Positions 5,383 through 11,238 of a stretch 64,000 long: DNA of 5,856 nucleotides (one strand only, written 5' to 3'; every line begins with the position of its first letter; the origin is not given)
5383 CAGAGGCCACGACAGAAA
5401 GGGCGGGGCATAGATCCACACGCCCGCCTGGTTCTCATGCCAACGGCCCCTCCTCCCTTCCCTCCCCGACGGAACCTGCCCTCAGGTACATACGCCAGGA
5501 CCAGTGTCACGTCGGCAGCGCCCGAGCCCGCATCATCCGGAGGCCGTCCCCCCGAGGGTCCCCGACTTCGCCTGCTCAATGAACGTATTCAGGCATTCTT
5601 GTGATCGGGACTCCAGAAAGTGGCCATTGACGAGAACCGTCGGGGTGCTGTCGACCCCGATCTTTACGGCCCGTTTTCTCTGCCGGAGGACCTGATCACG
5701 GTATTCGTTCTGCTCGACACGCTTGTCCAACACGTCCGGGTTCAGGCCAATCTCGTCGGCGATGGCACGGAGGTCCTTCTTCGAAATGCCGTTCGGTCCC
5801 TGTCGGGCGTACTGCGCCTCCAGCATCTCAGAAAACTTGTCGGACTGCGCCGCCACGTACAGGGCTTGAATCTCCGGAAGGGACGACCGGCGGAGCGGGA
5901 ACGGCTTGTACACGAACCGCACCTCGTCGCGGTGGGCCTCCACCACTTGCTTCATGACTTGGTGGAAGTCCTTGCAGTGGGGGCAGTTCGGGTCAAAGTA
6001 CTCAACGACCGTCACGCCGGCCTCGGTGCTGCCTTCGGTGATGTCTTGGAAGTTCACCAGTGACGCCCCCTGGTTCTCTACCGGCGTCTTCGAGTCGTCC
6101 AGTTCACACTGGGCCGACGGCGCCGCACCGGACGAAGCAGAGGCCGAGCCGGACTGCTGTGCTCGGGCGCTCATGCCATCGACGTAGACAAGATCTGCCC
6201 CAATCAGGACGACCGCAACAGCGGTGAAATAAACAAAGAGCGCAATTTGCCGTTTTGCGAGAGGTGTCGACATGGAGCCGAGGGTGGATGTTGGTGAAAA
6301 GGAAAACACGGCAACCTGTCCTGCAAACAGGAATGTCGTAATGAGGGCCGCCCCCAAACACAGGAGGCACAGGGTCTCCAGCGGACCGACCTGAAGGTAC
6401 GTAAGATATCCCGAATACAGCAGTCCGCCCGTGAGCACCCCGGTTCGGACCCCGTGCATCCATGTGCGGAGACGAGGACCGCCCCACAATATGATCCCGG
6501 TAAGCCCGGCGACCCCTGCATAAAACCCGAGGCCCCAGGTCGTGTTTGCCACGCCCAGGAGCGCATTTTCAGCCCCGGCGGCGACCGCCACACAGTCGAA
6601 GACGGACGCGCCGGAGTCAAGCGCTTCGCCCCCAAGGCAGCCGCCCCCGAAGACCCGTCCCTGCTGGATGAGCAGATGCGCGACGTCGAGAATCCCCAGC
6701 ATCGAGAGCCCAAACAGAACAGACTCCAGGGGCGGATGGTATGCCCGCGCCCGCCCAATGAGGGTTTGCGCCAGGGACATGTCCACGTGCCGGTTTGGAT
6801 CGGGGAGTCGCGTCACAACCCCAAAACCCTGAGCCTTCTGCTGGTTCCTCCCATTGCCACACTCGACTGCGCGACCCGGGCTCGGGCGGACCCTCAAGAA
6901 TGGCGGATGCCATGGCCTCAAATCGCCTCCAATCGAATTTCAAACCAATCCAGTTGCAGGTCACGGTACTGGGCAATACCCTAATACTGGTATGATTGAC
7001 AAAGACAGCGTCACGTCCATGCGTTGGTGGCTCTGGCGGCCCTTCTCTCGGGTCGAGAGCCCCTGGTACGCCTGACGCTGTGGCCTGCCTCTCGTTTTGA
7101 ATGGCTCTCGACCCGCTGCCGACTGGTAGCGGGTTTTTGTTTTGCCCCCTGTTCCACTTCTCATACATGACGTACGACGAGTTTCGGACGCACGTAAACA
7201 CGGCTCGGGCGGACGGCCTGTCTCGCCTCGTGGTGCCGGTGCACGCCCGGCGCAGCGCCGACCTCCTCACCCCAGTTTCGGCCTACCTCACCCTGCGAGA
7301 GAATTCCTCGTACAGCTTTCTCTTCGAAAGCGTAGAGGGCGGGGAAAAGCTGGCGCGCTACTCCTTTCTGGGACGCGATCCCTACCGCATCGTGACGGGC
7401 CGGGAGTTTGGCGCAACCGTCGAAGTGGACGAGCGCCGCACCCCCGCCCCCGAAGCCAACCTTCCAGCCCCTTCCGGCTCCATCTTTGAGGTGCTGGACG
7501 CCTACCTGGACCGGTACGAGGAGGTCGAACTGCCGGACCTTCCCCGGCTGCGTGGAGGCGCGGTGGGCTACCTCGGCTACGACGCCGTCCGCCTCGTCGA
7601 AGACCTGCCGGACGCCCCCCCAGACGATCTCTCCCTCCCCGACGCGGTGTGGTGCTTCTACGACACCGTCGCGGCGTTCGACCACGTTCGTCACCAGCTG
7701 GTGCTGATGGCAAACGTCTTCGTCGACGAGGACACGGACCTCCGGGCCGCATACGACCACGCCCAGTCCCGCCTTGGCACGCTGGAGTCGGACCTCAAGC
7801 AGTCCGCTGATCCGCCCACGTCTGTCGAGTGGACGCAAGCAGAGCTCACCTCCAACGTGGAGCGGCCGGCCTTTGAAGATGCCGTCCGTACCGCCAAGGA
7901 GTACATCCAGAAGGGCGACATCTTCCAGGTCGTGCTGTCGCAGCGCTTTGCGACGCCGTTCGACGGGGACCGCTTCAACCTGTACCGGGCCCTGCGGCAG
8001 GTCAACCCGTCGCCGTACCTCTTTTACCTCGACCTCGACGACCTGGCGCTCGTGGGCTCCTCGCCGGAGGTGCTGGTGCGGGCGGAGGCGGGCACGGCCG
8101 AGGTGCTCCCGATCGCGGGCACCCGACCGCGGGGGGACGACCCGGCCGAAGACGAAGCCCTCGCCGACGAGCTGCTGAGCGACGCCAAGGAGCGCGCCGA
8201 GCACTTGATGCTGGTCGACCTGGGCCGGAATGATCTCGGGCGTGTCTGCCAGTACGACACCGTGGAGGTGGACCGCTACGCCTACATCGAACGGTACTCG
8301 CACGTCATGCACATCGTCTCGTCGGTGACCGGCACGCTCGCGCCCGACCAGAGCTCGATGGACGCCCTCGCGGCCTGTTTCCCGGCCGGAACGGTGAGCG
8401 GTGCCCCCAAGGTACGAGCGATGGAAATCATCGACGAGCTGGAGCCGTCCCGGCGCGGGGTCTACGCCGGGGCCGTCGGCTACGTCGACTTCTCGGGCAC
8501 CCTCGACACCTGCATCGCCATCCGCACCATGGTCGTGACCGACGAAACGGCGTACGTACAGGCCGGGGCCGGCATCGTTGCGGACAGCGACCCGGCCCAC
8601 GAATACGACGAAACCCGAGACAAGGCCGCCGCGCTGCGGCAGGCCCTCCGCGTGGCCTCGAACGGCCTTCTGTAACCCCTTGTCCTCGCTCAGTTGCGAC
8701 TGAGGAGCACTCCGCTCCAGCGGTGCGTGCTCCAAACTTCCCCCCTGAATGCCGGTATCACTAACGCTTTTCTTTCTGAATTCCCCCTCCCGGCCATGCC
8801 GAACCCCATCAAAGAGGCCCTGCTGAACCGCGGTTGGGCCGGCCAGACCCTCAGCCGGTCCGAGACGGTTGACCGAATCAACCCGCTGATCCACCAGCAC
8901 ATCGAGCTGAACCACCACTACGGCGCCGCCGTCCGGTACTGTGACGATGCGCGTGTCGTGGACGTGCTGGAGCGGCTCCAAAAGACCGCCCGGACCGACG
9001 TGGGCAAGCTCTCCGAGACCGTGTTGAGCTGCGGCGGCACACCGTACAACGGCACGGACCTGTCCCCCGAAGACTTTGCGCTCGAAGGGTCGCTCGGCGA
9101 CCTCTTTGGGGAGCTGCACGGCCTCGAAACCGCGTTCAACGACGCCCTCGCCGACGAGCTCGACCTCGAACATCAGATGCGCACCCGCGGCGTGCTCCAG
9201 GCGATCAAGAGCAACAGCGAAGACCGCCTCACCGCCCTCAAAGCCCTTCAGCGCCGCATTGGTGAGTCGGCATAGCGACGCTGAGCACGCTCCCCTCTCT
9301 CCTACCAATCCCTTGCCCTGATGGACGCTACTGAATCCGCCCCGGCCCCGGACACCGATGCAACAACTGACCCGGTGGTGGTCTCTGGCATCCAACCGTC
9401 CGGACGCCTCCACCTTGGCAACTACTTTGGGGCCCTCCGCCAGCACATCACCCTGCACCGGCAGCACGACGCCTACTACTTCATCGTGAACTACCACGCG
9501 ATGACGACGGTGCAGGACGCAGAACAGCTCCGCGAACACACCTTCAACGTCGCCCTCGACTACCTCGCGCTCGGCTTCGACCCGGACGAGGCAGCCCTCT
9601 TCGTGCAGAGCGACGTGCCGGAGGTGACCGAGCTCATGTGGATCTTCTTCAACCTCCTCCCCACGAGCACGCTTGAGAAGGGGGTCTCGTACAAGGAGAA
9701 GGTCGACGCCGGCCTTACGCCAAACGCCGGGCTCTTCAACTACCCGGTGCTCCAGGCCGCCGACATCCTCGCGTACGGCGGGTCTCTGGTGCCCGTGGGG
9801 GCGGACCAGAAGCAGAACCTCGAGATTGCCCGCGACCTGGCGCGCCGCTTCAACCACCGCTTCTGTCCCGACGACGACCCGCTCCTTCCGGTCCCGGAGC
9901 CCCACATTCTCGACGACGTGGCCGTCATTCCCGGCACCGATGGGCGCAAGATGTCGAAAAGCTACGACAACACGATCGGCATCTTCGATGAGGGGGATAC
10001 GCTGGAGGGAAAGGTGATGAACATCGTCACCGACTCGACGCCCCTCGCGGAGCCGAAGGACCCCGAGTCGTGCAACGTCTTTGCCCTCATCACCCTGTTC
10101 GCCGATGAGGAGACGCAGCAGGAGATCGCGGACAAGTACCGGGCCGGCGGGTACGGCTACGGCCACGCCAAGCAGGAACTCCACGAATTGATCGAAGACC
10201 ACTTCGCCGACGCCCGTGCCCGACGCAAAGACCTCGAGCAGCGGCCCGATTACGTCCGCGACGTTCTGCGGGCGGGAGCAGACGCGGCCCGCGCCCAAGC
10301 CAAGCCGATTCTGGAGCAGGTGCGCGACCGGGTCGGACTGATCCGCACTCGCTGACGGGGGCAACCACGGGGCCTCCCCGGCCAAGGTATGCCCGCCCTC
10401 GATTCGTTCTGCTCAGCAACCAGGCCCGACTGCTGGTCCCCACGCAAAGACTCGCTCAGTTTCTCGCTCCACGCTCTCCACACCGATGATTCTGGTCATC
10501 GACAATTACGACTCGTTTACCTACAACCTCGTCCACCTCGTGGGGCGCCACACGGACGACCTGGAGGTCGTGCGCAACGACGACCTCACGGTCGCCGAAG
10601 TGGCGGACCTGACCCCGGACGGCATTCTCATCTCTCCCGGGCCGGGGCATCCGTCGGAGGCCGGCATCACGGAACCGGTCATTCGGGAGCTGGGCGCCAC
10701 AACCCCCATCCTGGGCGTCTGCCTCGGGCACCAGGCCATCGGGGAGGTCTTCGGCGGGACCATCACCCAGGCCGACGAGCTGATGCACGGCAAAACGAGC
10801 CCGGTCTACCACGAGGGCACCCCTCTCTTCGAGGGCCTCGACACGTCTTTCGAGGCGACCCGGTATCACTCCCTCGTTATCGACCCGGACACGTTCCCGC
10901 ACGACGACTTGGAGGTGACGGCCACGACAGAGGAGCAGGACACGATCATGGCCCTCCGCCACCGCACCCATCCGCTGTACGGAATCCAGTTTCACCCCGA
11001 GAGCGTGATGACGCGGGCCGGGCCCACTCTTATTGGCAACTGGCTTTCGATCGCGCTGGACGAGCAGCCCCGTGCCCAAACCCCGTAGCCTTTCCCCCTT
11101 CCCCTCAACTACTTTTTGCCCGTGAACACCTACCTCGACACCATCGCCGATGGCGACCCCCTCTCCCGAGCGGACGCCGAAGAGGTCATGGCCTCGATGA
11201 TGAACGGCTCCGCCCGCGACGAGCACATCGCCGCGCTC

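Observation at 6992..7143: Trp-rich leader peptide with a complete classical attenuator ahead of trpE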

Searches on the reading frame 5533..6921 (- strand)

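Call 6: search_protein_families(library=ncbifam, proteins=[window:5533-6921:-])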
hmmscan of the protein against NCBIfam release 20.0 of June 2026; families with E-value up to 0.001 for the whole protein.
window:5533-6921:- (462 aa): 5 families
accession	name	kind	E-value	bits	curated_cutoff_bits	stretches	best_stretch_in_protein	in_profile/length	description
NF041057.1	Rcas_1661_fam_Se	equivalog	2.9e-10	40.1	190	1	294-437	82-232/247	Rcas_1661 family thioredoxin-like (seleno)lipoprotein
NF008657.0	PRK11657.1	equivalog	8.7e-07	28.4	124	1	287-396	103-189/251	thiol:disulfide interchange protein DsbG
NF008198.0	PRK10954.1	equivalog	0.00027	20.7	279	0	303-324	39-60/207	thiol:disulfide interchange protein DsbA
NF047695.1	ThlDiSintDsbAHaem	equivalog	0.0003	20.3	290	1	301-435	38-177/206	thiol:disulfide interchange protein DsbA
NF011480.0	PRK14889.1-4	equivalog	0.00049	20.5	120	0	70-195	10-119/132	VKOR family protein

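Call 9: search_protein_families(library=pfam, proteins=[window:5533-6921:-])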
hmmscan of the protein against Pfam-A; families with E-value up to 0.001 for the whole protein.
window:5533-6921:- (462 aa): 4 families
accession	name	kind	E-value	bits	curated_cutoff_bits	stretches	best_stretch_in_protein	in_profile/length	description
PF13462.12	Thioredoxin_4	-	2.9e-26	93.1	23.2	1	293-449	5-164/165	Thioredoxin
PF01323.26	DSBA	-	8.7e-18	65.2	25.6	2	304-346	1-42/191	DSBA-like thioredoxin domain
PF07884.19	VKOR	-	1.5e-15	58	27.5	1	68-200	2-131/134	Vitamin K epoxide reductase family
PF13098.12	Thioredoxin_2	-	3.6e-06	27.7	27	1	305-431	9-81/104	Thioredoxin-like domain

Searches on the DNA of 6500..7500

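Call 3: search_rna_families(source=window, start=6500, end=7500, threshold=evalue, max_evalue=10, show_alignments=3)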
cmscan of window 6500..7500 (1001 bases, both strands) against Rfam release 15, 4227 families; matches with E-value up to 10: 4.
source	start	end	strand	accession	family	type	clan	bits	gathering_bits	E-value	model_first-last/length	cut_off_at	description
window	7068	7142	+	RF02837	anti-hemB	Gene; sRNA;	-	18.2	49.5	0.17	1-81/81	no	Burkholderia RNA 7 (anti-hemB)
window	6558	6627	+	RF00996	mir-631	Gene; miRNA;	-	16.8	59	9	1-73/73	no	mir-631 microRNA precursor family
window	7028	7043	+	RF03830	mir-1003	Gene; miRNA;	-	14.7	90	8.3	20-35/56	no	mir-1003 microRNA precursor family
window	6562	6594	+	RF01497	ALIL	Cis-reg;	-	13.8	50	0.65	1-117/117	no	ALIL pseudoknot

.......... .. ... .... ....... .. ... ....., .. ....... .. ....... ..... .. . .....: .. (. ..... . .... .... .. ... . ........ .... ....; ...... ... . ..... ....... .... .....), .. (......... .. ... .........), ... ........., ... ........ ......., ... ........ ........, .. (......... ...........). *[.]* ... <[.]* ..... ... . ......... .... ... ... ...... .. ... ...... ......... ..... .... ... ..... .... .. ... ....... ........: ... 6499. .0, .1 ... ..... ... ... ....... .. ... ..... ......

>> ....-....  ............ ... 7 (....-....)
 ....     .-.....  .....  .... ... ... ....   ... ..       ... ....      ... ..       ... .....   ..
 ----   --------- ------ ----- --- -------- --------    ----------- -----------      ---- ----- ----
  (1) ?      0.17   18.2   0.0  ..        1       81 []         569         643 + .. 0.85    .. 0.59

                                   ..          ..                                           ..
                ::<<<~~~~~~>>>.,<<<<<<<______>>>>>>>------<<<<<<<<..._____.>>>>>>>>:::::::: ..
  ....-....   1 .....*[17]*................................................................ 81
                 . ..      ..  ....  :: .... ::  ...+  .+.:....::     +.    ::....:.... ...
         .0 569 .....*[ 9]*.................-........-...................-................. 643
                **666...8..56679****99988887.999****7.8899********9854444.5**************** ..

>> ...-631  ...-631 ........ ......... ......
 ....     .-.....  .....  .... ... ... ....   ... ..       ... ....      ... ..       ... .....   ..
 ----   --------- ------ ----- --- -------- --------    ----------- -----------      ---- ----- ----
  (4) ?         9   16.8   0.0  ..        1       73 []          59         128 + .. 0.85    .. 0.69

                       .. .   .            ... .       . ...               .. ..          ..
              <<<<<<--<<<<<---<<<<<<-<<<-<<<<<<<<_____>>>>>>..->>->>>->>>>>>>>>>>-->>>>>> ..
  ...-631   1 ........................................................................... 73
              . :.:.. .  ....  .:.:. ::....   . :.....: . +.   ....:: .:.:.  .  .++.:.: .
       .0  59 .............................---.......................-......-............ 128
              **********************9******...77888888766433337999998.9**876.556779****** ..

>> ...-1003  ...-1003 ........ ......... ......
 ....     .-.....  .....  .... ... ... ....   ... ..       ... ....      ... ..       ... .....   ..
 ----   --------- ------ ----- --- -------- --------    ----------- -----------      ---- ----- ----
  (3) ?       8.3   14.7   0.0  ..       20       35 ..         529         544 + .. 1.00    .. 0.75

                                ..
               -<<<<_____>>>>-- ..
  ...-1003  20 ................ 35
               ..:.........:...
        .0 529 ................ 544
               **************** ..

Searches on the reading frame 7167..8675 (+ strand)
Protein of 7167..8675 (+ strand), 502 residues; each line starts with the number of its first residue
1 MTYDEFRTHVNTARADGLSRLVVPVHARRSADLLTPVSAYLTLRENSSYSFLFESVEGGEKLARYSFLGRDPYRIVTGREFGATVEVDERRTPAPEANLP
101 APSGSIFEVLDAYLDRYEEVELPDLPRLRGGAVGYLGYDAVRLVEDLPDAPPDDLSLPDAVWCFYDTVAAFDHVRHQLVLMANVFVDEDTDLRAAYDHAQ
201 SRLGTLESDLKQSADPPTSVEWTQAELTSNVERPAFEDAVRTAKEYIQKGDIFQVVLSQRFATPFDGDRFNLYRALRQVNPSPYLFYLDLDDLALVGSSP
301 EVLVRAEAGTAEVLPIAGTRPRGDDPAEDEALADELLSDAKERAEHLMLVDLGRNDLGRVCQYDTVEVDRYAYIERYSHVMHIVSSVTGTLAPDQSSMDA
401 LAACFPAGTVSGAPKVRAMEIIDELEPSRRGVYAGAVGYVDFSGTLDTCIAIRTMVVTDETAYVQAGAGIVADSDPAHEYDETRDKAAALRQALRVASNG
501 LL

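Call 6: search_protein_families(library=ncbifam, proteins=[window:7167-8675:+])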
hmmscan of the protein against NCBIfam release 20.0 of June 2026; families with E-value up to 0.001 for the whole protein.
window:7167-8675:+ (502 aa): 26 families (the best 25 are shown)
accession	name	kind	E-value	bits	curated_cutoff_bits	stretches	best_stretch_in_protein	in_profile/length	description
TIGR00564.1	trpE_most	equivalog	8.6e-174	578.8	517.7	1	31-494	1-454/455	anthranilate synthase component I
NF010086.0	PRK13571.1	equivalog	2.7e-165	550.8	693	1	8-498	9-501/510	anthranilate synthase component I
TIGR01820.1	TrpE-arch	equivalog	3e-146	488.3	512.05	1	36-494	1-448/449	anthranilate synthase component I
TIGR01824.1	PabB-clade2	equivalog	5e-113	378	408.55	1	130-490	1-355/355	aminodeoxychorismate synthase, component I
NF004610.0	PRK05940.1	equivalog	1e-112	377.3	568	1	102-497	73-462/467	anthranilate synthase component I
NF010089.0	PRK13574.1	equivalog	2.7e-109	366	527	2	194-496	119-420/421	anthranilate synthase component I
NF010079.0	PRK13564.1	equivalog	1.6e-107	360.5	471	1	133-498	147-515/521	anthranilate synthase component 1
NF010087.0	PRK13572.1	equivalog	8e-106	354.3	580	1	30-497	5-434/435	anthranilate synthase component I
NF006563.0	PRK09070.1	equivalog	4.4e-101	338.7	514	1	43-496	18-446/447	aminodeoxychorismate synthase component I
TIGR00565.1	trpE_proteo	equivalog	1.7e-95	320.8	494.65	1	134-497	131-496/498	anthranilate synthase component I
TIGR00553.1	pabB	equivalog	4.7e-91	305.4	328.4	1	133-489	2-328/329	aminodeoxychorismate synthase component I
NF010082.0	PRK13567.1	equivalog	6.9e-88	295.4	576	1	49-490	23-463/468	anthranilate synthase component I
NF012009.0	PRK15465.1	equivalog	2.4e-87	293.3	622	1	48-492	29-449/453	aminodeoxychorismate synthase component 1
NF010081.0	PRK13566.1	equivalog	2.1e-75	254.4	645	1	134-498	161-511/729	anthranilate synthase component I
NF005698.0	PRK07508.1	equivalog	3.6e-72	243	452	1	222-492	105-377/383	aminodeoxychorismate synthase component I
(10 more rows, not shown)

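Call 29: find_related_loci(query=window:7167-8675:+, collection=genome_contigs, flank=1500)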
Query window:7167-8675:+ (502 aa) in genome_contigs; peptide patterns used: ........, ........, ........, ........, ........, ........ (x = any residue, [..] = any of these).
600 stretches matched a pattern (row limit reached: there are more); 585 encode a relative of the query (tblastn E <= 1e-3); the best 80 are kept; 80 distinct loci.
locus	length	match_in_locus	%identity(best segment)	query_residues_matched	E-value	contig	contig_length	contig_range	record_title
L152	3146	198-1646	57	1-497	0e+0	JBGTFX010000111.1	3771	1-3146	MAG: Balneolaceae bacterium isolate JTS-RE201 k141_9488327, whole genome shotgun sequence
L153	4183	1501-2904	60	23-497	0e+0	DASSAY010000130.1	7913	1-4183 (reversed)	MAG TPA_asm: Balneolaceae bacterium isolate SMAG_U880 k141_697056, whole genome shotgun sequence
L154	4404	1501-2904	58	23-497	1e-175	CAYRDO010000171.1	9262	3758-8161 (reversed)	MAG TPA_asm: uncultured Rhodohalobacter sp. isolate SRP304980_co2_107 genome assembly, contig: NODE_6241_length_9262_cov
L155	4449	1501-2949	56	1-497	6e-168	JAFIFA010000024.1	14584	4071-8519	MAG: Balneolaceae bacterium isolate coassembly_bin.34 k141_137379, whole genome shotgun sequence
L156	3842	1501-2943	54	12-502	2e-163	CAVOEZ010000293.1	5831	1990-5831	MAG: Latescibacteria bacterium UBA2968 isolate CBN3_331.40 genome assembly, contig: Ga0302139_10006284, whole genome sho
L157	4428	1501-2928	55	22-501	4e-159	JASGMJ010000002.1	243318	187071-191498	MAG: Candidatus Sumerlaeota bacterium isolate DJKA124_ANT21_bin.23 scaffold_1, whole genome shotgun sequence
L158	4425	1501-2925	54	21-500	2e-155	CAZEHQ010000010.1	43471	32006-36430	MAG TPA_asm: uncultured Gemmatimonadaceae bacterium isolate SRP109090_co1_18 genome assembly, contig: NODE_1073_length_4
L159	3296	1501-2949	53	22-501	2e-159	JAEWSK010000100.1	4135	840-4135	MAG: Armatimonadota bacterium isolate OH_SDB_104 k127_65222, whole genome shotgun sequence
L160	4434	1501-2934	52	22-502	1e-154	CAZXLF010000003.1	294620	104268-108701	MAG TPA_asm: uncultured Planctomycetia bacterium isolate SRP273308_co1_398 genome assembly, contig: NODE_29_length_29462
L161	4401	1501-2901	49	23-497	3e-154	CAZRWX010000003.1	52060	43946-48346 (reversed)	MAG TPA_asm: uncultured Bifidobacteriales bacterium isolate binchicken_co86_146 genome assembly, contig: NODE_41_length_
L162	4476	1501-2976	51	1-501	5e-153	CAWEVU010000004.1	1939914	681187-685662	MAG: uncultured Acidobacteriota bacterium isolate MFD09222.bin.1.119 genome assembly, contig: contig_35377, whole genome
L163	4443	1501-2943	52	22-501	8e-153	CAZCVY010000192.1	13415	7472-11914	MAG TPA_asm: uncultured Acidobacteriota bacterium isolate binchicken_co3_110 genome assembly, contig: NODE_14908_length_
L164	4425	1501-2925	52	22-501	2e-152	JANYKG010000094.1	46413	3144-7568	MAG: Armatimonadetes bacterium isolate GL140_5_metabinner_15 GL140_5_k141_622791, whole genome shotgun sequence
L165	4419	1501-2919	50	22-502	1e-151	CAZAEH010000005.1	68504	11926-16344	MAG TPA_asm: uncultured Planctomycetia bacterium isolate binchicken_co117_58 genome assembly, contig: NODE_746_length_68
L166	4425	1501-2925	52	22-502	3e-152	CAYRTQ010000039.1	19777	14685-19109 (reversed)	MAG TPA_asm: uncultured bacterium isolate SRP192927_co3_107 genome assembly, contig: NODE_5841_length_19777_cov_4.377396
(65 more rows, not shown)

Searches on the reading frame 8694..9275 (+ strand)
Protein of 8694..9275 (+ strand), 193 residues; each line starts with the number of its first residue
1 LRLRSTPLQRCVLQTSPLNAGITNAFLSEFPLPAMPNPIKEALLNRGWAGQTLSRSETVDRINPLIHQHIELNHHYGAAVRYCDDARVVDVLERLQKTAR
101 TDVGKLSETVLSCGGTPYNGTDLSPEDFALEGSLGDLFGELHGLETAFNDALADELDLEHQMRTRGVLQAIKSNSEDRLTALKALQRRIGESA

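Call 6: search_protein_families(library=ncbifam, proteins=[window:8694-9275:+])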
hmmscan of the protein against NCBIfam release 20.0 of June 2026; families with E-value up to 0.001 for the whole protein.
window:8694-9275:+ (193 aa): 0 families

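Call 9: search_protein_families(library=pfam, proteins=[window:8694-9275:+])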
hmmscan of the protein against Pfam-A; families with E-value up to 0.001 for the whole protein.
window:8694-9275:+ (193 aa): 1 family
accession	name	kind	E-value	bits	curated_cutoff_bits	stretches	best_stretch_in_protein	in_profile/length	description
PF09537.16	DUF2383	-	0.00029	21.4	30.8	1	58-123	2-67/111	Domain of unknown function (DUF2383)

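Call 50: search_protein_families(library=pfam, proteins=[window:8694-9275:+], max_evalue=0.01)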
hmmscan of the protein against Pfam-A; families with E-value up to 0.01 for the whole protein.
window:8694-9275:+ (193 aa): 1 family
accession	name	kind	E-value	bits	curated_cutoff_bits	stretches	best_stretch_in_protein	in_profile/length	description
PF09537.16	DUF2383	-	0.00029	21.4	30.8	1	58-123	2-67/111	Domain of unknown function (DUF2383)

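Call 70: find_homologous_proteins(query=window:8796-9275:+, max_evalue=0.00001)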
Query window:8796-9275:+ (159 aa): 181 proteins with E <= 0.00001 among 278 candidates; the best 120 are listed.
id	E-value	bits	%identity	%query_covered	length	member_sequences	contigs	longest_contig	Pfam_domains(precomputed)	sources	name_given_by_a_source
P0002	7.5e-100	349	100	100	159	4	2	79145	-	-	-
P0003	1.5e-88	312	89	100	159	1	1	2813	-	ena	-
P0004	1.5e-86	306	87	100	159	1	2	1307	PF09537.17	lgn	-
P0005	5.8e-86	304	86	100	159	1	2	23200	PF09537.17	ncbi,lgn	-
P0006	9.0e-86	303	85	100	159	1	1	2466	PF09537.17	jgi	-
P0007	5.4e-85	301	84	100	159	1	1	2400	PF09537.17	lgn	-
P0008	7.2e-85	300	86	100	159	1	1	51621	-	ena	-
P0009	3.0e-83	295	85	97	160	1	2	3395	PF09537.17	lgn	-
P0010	4.6e-83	295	85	100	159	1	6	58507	PF09537.17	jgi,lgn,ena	jgi:hypothetical protein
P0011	6.5e-83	294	84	100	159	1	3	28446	PF09537.17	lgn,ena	-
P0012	1.0e-82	293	85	100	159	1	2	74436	-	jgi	-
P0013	1.2e-82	293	84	100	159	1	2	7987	PF09537.17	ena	-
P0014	1.7e-82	293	82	100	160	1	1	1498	-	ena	-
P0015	3.2e-82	292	84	100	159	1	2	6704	PF09537.17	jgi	jgi:hypothetical protein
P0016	3.7e-82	292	83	100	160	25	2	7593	PF09537.17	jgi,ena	jgi:hypothetical protein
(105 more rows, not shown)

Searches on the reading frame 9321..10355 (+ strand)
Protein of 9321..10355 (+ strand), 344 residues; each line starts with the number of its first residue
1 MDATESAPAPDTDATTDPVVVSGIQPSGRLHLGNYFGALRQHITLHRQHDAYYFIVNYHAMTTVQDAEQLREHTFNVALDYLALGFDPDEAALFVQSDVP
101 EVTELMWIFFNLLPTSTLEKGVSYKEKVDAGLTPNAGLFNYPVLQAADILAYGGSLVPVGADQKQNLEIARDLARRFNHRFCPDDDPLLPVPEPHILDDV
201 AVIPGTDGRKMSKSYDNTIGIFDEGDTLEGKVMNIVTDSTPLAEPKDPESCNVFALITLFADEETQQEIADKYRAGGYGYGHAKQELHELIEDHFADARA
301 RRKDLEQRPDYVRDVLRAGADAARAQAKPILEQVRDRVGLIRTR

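Call 6: search_protein_families(library=ncbifam, proteins=[window:9321-10355:+])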
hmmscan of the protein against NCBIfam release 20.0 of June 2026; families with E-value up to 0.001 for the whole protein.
window:9321-10355:+ (344 aa): 11 families
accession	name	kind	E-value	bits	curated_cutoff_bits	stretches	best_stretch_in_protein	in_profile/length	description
NF009207.0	PRK12556.1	equivalog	1.4e-93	313.4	479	1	17-340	3-331/332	tryptophan--tRNA ligase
NF008923.0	PRK12284.1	equivalog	7.1e-90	301.8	597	1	20-341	5-332/431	tryptophan--tRNA ligase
TIGR00233.1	trpS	equivalog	4.4e-80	269.4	176.75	1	18-340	3-328/328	tryptophan--tRNA ligase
NF008922.0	PRK12283.1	equivalog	6.4e-73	245.9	572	2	19-183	5-173/400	tryptophan--tRNA ligase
NF008925.0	PRK12285.1-2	equivalog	1.3e-23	83.6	451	1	18-307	63-355/365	tryptophan--tRNA ligase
NF008927.0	PRK12285.1-4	equivalog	5.5e-22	78.3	478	1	19-308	75-365/385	tryptophan--tRNA ligase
NF008926.0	PRK12285.1-3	equivalog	2.1e-18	66.4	320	2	19-178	67-229/429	tryptophan--tRNA ligase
NF008928.0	PRK12285.1-5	equivalog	3.5e-14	52.2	891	1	18-178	92-253/530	tryptophan--tRNA ligase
NF006330.0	PRK08560.1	equivalog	2.3e-11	43.3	220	1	22-234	37-247/342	tyrosine--tRNA ligase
NF008924.0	PRK12285.1-1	equivalog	2.6e-11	43.4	644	1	23-307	79-360/381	tryptophan--tRNA ligase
TIGR00234.1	tyrS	equivalog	1.9e-08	33.8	113.8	1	135-224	167-245/406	tyrosine--tRNA ligase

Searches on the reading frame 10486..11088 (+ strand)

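Call 50: search_protein_families(library=pfam, proteins=[window:10486-11088:+], max_evalue=0.01)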
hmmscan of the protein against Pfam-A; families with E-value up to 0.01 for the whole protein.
window:10486-11088:+ (200 aa): 2 families
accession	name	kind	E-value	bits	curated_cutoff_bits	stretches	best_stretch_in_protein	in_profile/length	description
PF00117.34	GATase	-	7.6e-56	189.2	22.8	1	3-187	1-187/190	Glutamine amidotransferase class-I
PF07722.19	Peptidase_C26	-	3.4e-10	40.5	20.5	1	69-172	102-219/219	Peptidase C26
